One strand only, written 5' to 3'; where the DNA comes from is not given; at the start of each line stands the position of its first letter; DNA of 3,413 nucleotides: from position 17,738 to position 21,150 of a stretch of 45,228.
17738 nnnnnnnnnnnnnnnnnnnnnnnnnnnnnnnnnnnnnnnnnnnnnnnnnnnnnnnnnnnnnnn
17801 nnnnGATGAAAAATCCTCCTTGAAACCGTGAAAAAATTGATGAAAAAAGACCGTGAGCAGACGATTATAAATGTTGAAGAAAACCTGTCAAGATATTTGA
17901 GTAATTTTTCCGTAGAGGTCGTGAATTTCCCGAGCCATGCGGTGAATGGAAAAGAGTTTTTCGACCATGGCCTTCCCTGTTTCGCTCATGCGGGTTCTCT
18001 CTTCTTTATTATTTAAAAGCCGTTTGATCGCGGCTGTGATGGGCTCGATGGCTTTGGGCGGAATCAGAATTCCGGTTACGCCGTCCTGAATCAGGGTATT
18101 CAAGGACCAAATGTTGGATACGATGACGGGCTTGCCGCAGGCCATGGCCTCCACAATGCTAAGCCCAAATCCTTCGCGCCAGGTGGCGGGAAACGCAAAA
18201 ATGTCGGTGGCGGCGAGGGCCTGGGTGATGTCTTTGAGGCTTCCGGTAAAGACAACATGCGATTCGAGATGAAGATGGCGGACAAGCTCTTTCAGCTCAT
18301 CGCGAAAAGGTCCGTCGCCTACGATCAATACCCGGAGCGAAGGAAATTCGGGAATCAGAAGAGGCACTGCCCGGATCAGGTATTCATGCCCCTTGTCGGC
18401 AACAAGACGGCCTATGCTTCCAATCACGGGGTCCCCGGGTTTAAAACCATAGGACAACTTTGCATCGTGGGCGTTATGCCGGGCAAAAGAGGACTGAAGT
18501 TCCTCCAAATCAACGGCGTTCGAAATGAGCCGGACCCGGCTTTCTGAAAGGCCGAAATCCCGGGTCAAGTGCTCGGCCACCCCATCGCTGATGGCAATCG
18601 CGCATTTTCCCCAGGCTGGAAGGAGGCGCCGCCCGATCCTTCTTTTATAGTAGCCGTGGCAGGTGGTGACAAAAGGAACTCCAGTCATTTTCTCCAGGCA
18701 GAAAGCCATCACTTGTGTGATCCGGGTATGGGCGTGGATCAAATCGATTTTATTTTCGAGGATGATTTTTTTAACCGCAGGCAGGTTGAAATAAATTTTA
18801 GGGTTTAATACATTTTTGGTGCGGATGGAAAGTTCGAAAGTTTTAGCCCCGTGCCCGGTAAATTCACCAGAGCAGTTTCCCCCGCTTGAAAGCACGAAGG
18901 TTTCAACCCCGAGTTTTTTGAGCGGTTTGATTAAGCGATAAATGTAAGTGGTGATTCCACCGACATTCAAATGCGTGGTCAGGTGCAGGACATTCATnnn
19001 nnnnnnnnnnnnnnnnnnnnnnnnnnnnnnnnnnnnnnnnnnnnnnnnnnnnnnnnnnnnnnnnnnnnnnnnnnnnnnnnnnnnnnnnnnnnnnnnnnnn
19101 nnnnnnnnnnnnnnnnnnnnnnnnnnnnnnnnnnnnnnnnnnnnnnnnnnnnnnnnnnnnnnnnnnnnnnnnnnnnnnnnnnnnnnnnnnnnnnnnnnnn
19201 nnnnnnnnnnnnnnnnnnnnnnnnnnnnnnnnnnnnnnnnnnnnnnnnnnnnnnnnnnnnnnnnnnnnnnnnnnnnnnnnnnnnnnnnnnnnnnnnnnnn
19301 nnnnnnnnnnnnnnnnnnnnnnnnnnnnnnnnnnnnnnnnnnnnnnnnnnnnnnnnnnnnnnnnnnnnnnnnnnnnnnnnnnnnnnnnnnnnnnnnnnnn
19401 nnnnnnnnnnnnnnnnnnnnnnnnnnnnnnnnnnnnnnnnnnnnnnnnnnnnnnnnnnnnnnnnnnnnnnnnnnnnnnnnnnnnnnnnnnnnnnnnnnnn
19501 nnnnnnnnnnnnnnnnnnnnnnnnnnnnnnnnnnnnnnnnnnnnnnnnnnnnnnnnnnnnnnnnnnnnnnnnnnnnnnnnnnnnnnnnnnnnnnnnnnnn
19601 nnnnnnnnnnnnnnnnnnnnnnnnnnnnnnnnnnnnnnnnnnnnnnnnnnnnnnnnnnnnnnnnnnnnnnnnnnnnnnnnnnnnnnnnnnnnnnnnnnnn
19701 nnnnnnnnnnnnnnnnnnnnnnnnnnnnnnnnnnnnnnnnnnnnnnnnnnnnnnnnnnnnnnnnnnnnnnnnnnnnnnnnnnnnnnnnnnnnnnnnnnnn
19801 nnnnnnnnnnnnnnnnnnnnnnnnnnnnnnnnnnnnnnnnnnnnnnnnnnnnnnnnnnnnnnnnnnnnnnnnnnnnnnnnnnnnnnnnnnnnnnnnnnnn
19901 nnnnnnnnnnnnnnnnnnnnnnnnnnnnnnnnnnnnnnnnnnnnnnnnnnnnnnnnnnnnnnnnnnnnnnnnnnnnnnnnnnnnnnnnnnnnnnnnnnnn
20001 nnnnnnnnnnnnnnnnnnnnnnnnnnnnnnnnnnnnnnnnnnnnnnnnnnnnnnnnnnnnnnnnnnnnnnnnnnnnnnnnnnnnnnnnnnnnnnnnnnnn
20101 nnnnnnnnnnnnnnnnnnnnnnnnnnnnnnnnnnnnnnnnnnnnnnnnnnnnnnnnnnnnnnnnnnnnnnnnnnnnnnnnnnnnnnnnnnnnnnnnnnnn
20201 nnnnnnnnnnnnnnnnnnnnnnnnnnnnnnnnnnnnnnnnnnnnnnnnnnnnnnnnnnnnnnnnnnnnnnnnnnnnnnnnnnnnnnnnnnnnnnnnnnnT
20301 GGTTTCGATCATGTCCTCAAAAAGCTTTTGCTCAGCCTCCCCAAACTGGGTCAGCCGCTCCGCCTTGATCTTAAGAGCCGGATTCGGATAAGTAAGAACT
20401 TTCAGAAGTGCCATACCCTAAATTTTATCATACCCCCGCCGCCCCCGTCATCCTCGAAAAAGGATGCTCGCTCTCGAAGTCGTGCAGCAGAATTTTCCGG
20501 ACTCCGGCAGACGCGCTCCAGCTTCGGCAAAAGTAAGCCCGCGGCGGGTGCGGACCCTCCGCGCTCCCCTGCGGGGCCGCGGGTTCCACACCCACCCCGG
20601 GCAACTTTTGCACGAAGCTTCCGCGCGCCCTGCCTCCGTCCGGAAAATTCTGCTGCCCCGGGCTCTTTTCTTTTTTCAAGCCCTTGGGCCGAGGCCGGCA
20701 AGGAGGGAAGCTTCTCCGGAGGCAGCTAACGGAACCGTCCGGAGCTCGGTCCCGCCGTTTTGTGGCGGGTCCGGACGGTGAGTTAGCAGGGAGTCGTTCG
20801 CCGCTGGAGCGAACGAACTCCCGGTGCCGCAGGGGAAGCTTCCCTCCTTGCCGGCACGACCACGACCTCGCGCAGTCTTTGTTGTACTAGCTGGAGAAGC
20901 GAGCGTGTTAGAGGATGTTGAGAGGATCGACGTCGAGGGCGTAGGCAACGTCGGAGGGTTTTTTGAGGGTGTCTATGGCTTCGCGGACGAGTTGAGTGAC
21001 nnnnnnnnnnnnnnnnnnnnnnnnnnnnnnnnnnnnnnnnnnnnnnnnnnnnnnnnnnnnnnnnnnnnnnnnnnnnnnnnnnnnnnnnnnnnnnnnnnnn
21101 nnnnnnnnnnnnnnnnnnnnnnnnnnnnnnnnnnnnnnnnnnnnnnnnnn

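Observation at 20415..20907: The 490-bp priA-def spacer is filled by a GC-rich mosaic of nested perfect-stem palindromes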

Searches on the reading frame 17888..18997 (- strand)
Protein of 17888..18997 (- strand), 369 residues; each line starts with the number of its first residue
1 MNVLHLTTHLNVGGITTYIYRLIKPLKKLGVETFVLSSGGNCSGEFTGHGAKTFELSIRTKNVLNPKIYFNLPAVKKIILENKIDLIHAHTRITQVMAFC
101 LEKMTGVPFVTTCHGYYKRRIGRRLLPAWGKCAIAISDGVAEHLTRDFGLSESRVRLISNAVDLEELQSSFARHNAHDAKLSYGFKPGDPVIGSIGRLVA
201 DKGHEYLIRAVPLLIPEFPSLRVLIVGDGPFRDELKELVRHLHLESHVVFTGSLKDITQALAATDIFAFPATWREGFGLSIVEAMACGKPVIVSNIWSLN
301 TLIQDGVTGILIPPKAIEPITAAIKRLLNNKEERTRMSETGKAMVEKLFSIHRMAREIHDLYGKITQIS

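Call 9: search_protein_families(library=pfam, proteins=[window:17888-18997:-])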
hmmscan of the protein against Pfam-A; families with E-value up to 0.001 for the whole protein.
window:17888-18997:- (369 aa): 8 families
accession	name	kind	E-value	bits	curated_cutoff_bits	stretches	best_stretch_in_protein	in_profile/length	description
PF00534.26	Glycos_transf_1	-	6.6e-44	149.9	26.4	1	183-343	9-171/172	Glycosyl transferases group 1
PF13692.12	Glyco_trans_1_4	-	1.8e-38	132.4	27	1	190-330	2-142/142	Glycosyl transferases group 1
PF13439.12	Glyco_transf_4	-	8.1e-25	88.2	28.5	1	12-166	1-170/170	Glycosyltransferase Family 4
PF13579.12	Glyco_trans_4_4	-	5e-12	46.9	29.7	1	13-160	1-157/158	Glycosyl transferase 4-like domain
PF20706.3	GT4-conflict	-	5.6e-07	29.3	26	1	194-309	202-326/385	Family 4 Glycosyltransferase in conflict systems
PF13477.12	Glyco_trans_4_2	-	6.2e-07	30.1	23.4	1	17-115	11-108/139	Glycosyl transferase 4-like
PF13524.12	Glyco_trans_1_2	-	2.4e-06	28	25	1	247-359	28-143/144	Glycosyl transferase-like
PF08288.18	PIGA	-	0.00038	21.5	27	1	60-114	27-83/90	PIGA (GPI anchor biosynthesis)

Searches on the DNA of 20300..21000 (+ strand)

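Call 5: search_rna_families(source=window, start=20300, end=21000, threshold=evalue, max_evalue=10, show_alignments=3)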
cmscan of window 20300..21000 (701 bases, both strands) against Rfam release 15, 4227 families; matches with E-value up to 10: 10.
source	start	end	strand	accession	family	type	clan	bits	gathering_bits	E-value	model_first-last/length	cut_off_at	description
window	20694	20855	+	RF04159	MIR1437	Gene; miRNA;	-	27.8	168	0.015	1-192/192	no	MIR1437 microRNA precursor family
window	20527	20611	-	RF03296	MIR8788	Gene; miRNA;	-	27.7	124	0.016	1-138/138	no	MIR8788 microRNA precursor family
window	20694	20855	-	RF04159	MIR1437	Gene; miRNA;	-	25.7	168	0.041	1-192/192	no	MIR1437 microRNA precursor family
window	20526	20612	+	RF03944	mir-935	Gene; miRNA;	-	22.1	73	1.4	1-91/91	no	mir-935 microRNA precursor family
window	20520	20619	+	RF04159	MIR1437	Gene; miRNA;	-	21.8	168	0.3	1-192/192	no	MIR1437 microRNA precursor family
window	20522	20617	-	RF02007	mir-1237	Gene; miRNA;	-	20.8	65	2.4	1-102/102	no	mir-1237 microRNA precursor family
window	20750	20769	-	RF03085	abiF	Gene; sRNA;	-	20.5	37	0.6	1-37/37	no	abiF RNA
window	20695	20854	+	RF00883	MIR820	Gene; miRNA;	-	19.7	196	0.93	1-191/191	no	MIR820 microRNA precursor family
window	20694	20856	+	RF04168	MIR839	Gene; miRNA;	-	18.4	200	0.38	1-267/267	no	MIR839 microRNA precursor family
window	20892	21000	+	RF01953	SOX2OT_exon3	Gene; lncRNA;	-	7.2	70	8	1-119/276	3'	SOX2 overlapping transcript exon 3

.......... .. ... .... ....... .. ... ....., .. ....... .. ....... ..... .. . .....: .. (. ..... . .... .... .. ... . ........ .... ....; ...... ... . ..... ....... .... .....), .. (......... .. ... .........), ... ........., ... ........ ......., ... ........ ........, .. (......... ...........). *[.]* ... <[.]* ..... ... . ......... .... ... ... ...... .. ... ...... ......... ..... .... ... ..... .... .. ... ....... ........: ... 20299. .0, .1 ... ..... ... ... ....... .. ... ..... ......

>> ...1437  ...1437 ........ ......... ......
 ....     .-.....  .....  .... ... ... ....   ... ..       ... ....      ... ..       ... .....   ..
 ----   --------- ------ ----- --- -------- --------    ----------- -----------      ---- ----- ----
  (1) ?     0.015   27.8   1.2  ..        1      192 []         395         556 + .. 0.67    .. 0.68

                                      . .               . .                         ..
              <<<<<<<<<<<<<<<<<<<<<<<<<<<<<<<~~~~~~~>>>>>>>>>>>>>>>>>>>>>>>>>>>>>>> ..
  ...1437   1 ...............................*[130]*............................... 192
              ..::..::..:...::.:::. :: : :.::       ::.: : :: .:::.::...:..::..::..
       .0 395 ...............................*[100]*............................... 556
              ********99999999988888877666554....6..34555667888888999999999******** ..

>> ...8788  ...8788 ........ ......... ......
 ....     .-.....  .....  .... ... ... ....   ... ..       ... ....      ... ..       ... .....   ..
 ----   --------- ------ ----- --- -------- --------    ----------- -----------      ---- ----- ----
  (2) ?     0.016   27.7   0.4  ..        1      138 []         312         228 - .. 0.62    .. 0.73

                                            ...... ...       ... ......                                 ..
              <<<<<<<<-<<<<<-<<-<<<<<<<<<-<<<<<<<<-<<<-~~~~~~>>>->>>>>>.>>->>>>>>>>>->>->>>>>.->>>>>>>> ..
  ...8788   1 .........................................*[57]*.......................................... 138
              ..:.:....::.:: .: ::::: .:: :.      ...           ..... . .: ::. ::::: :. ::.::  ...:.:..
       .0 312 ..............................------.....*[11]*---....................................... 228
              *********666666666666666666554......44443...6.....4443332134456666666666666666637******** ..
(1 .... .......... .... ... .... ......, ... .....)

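Call 47: search_dna_similar(query=window:20470-20880:+, collection=plasmids, mode=distant, max_evalue=0.01, max_rows=10)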
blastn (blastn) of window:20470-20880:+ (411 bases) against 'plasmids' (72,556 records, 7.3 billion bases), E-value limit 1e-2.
Records with a match: 5; places in all: 5; records where one place covers at least 80% of the query: 0.
Best place of each record, by identity: 90-95% 3; 80-90% 2.
By first word of the organism name: Salmonella 3; Ensifer 2.
By predicted mobility (MOB-suite, as given by PLSDB): non-mobilizable 5.
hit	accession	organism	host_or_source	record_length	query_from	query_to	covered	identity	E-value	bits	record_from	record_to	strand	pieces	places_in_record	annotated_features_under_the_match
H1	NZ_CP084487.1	Ensifer adhaerens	cellculture,soil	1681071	45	90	11%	84.8%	9e-3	49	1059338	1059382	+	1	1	none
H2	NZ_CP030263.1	Ensifer adhaerens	Zea mays,whole organism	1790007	45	90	11%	84.8%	9e-3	49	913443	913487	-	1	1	none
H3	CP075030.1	Salmonella enterica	-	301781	316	349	8%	91.2%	9e-3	49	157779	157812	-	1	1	SEL1-like repeat protein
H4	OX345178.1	Salmonella enterica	Gallus gallus,Poultry farm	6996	316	349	8%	91.2%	9e-3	49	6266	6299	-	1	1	record has no annotation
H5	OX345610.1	Salmonella enterica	Gallus gallus,Hen feces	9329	316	349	8%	91.2%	9e-3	49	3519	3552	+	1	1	none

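Call 48: search_dna_similar(query=window:20470-20880:+, collection=phages, mode=distant, max_evalue=0.01, max_rows=10)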
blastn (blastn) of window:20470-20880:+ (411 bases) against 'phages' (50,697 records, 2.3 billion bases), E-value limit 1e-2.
Records with a match: 1; places in all: 1; records where one place covers at least 80% of the query: 0.
Best place of each record, by identity: 90-95% 1.
By first word of the organism name: Salmonella 1.
By host as written in the record: Salmonella enterica subsp. enterica serovar Kentucky 1.
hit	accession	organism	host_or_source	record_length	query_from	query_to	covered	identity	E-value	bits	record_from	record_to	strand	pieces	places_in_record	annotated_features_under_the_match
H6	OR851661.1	Salmonella phage S.Kent 1-2-1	Salmonella enterica subsp. enterica ...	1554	316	349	8%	91.2%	3e-3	49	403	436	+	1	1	record has no annotation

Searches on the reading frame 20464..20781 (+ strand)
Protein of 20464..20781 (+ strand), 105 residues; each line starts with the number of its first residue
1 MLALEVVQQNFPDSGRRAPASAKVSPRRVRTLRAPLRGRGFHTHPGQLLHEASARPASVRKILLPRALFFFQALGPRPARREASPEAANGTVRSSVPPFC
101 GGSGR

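Call 53: search_protein_representatives(protein=window:20464-20781:+)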
Query: 105 residues. Proteins with E-value up to 0.001 (for the whole library): 0; up to 1e-10: 0; up to 1e-30: 0. The best 0 are listed.
